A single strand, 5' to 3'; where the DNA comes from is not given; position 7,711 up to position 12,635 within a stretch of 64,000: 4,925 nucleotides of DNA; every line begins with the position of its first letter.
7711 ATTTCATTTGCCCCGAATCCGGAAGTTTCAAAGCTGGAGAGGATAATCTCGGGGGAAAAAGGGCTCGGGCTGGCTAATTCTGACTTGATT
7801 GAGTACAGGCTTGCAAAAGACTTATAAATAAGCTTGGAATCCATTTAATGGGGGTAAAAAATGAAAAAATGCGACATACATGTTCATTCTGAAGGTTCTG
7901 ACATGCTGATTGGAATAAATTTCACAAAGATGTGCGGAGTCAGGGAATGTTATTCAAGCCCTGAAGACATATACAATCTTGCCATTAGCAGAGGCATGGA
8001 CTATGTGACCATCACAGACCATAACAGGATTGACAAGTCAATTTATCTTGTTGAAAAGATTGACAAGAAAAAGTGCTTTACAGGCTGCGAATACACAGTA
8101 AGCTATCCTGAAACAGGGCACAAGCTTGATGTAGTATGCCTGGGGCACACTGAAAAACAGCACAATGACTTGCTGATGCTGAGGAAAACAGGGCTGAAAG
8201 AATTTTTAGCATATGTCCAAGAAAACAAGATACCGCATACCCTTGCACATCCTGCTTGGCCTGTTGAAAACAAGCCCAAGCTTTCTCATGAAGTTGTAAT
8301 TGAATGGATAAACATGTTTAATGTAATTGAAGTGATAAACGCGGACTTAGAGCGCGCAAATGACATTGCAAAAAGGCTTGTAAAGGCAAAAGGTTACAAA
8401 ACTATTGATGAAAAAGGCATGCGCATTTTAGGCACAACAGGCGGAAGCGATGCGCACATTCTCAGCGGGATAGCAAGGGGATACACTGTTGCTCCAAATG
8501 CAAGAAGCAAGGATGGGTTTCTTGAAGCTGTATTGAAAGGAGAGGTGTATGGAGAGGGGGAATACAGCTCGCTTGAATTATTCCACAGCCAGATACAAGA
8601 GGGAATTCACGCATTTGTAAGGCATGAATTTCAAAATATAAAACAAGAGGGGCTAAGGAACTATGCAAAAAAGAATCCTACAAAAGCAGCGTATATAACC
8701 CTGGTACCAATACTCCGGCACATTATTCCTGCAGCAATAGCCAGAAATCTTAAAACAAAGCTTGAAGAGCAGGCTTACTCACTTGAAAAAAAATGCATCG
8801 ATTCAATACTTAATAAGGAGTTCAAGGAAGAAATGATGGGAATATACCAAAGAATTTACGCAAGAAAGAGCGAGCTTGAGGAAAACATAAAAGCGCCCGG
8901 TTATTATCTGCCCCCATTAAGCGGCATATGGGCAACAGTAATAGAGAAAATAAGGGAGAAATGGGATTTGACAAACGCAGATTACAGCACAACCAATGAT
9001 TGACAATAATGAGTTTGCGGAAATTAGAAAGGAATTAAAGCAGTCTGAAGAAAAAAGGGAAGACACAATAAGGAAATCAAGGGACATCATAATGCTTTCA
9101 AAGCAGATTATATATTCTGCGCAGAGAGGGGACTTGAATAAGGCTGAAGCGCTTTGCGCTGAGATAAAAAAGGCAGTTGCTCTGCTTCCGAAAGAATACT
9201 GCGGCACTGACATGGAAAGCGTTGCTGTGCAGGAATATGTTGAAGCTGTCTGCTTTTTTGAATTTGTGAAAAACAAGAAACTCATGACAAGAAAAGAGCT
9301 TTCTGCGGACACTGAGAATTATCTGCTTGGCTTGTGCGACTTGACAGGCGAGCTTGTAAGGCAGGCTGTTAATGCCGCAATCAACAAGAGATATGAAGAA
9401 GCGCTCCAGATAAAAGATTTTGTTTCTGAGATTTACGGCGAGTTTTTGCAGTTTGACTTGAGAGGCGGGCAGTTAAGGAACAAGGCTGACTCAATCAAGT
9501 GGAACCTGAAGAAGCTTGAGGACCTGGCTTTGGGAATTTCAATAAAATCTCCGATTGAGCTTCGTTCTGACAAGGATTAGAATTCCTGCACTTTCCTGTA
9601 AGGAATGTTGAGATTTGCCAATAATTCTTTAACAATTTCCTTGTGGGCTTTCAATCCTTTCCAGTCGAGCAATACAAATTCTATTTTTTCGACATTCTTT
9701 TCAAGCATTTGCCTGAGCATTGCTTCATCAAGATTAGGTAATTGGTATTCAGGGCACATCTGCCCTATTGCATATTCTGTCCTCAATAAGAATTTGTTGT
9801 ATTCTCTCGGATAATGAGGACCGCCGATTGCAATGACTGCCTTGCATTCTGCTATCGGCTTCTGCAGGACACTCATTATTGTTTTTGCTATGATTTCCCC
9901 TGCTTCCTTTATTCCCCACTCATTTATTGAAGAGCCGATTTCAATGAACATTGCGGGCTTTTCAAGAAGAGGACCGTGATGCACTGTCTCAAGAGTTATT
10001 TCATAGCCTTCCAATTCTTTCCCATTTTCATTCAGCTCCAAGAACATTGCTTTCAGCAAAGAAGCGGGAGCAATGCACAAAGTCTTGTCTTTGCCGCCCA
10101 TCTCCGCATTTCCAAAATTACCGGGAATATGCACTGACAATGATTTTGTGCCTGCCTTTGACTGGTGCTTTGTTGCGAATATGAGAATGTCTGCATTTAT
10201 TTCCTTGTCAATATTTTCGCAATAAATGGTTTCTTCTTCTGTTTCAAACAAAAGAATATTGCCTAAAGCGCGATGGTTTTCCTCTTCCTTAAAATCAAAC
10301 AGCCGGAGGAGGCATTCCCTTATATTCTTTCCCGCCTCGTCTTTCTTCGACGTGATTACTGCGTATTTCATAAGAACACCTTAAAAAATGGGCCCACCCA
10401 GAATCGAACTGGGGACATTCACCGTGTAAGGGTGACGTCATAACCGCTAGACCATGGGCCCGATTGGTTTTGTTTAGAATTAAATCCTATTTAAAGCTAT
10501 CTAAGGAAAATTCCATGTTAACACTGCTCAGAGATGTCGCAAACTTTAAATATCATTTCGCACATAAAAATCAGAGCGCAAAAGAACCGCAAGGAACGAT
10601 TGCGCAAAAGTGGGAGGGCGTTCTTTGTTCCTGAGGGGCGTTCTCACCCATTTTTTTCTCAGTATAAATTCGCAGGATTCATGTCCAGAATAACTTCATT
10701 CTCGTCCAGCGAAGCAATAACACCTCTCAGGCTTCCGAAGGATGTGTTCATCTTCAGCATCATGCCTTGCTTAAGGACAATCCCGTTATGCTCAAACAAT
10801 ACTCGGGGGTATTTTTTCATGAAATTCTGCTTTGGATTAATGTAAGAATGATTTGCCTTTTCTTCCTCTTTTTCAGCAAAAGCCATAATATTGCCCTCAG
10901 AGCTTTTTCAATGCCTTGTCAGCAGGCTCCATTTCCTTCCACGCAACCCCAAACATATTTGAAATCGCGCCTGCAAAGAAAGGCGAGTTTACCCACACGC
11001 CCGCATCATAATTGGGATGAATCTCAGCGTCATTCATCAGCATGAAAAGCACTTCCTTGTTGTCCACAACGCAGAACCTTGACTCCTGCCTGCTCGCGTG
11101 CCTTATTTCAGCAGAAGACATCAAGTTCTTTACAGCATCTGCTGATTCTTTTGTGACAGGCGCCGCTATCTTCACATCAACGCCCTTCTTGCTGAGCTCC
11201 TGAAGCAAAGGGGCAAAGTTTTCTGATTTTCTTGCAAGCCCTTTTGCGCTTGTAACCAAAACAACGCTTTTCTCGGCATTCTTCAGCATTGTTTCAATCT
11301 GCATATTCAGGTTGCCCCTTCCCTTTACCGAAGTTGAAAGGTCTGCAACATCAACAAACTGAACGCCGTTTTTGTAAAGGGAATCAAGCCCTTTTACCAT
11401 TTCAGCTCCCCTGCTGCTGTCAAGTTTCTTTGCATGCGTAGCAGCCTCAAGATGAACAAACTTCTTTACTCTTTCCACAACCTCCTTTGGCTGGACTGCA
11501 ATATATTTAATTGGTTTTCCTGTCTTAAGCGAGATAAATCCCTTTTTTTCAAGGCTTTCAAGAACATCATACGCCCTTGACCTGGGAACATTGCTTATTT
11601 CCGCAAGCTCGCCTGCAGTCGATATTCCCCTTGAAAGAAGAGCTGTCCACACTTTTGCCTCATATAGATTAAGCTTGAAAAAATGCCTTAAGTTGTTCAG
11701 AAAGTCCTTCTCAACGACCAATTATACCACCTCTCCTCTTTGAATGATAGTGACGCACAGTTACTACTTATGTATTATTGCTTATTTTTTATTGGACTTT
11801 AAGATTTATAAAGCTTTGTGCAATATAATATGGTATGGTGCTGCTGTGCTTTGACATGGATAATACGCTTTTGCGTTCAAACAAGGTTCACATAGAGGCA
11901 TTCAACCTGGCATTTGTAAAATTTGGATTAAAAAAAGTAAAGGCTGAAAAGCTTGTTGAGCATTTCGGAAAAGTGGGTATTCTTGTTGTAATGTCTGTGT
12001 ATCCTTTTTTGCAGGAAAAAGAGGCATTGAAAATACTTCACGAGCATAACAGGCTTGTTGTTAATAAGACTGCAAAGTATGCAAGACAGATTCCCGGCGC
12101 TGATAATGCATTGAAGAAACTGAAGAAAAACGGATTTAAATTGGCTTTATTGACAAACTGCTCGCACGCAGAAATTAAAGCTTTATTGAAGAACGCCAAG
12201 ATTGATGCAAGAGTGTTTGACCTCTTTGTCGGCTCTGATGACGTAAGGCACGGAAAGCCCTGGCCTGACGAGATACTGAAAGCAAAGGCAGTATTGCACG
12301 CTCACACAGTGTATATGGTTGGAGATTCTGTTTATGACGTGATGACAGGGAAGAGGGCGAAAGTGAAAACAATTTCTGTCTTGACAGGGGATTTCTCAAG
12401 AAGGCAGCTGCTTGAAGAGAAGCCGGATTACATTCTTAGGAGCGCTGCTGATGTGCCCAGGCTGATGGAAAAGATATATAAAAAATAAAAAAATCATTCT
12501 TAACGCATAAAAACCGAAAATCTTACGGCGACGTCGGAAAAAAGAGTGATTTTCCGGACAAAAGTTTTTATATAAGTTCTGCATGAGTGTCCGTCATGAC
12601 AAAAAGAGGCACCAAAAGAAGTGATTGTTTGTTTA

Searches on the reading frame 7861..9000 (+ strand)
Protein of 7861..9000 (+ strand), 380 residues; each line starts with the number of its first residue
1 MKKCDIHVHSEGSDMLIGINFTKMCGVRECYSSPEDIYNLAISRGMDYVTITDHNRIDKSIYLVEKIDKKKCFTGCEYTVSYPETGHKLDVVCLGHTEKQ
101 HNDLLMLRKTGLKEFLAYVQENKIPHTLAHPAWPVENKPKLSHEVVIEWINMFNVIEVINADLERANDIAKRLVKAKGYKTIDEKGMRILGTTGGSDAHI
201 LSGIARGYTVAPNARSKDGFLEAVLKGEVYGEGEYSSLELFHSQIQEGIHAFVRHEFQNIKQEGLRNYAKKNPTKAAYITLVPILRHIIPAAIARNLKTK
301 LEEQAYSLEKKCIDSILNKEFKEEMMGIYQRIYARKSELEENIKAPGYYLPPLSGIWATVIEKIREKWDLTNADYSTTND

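Call 58: search_protein_families(library=pfam, proteins=[window:7861-9000:+], max_evalue=0.001)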
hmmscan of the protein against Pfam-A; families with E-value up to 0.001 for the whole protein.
window:7861-9000:+ (380 aa): 2 families
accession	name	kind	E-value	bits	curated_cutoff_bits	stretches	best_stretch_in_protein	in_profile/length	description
PF13263.12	PHP_C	-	1.1e-07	31.8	21.3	1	190-229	16-56/56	PHP-associated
PF02811.25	PHP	-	2.6e-05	25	26.4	1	31-126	14-95/164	PHP domain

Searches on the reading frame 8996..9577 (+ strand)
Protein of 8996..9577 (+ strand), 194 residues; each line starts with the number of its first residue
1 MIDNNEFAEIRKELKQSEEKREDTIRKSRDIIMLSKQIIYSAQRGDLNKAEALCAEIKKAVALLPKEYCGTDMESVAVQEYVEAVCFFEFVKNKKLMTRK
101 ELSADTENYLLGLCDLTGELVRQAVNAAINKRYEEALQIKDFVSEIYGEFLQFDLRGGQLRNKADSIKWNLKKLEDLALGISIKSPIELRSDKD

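Call 58: search_protein_families(library=pfam, proteins=[window:8996-9577:+], max_evalue=0.001)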
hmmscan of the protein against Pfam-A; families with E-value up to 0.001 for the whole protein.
window:8996-9577:+ (194 aa): 1 family
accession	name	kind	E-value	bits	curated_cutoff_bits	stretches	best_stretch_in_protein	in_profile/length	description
PF01997.21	Translin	-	3.8e-27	96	25.9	1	19-184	1-204/205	Translin family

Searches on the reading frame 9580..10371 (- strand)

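Call 59: search_protein_families(library=pfam, proteins=[window:9580-10371:-], max_evalue=0.001)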
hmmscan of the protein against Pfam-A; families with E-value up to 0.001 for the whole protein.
window:9580-10371:- (264 aa): 1 family
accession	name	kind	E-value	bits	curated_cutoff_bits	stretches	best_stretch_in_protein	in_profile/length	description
PF04414.18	tRNA_deacylase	-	6.2e-62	209.2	33.6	1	58-257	3-203/205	D-aminoacyl-tRNA deacylase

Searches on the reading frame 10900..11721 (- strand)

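Call 59: search_protein_families(library=pfam, proteins=[window:10900-11721:-], max_evalue=0.001)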
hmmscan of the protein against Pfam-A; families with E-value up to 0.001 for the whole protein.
window:10900-11721:- (274 aa): 3 families
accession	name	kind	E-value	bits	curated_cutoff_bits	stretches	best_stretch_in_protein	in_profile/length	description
PF01978.25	TrmB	-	1.8e-20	73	25.6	1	14-79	3-68/68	Sugar-specific transcriptional regulator TrmB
PF11495.14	Regulator_TrmB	-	2.1e-05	24.4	22.2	1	132-263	5-131/233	Archaeal transcriptional regulator TrmB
PF00239.26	Resolvase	-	5.8e-05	23.7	23.3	1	118-194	30-107/145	Resolvase, N terminal domain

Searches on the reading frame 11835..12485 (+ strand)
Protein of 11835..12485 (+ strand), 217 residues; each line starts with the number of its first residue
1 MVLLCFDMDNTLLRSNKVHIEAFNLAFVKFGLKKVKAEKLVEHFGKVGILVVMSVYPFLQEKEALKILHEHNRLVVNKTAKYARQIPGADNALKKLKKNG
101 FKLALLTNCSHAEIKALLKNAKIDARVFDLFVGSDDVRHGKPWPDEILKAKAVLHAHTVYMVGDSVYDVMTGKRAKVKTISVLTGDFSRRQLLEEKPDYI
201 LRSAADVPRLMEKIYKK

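Call 59: search_protein_families(library=pfam, proteins=[window:11835-12485:+], max_evalue=0.001)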
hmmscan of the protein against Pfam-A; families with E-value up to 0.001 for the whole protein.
window:11835-12485:+ (217 aa): 6 families
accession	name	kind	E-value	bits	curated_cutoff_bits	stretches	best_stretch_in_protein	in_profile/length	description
PF13419.12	HAD_2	-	4.2e-30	105.6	23.8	1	6-182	3-178/178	Haloacid dehalogenase-like hydrolase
PF00702.32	Hydrolase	-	7.1e-24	85.7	26.4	1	3-175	3-190/191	haloacid dehalogenase-like hydrolase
PF13242.12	Hydrolase_like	-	1.9e-10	40.9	22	1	140-206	3-74/75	HAD-hyrolase-like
PF12710.13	HAD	-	2.9e-06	28.3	27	1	6-169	3-185/189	haloacid dehalogenase-like hydrolase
PF13344.12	Hydrolase_6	-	6.3e-05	23.4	27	1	84-120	14-50/101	Haloacid dehalogenase-like hydrolase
PF08282.18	Hydrolase_3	-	0.00044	20.5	20.9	0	4-26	1-22/255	haloacid dehalogenase-like hydrolase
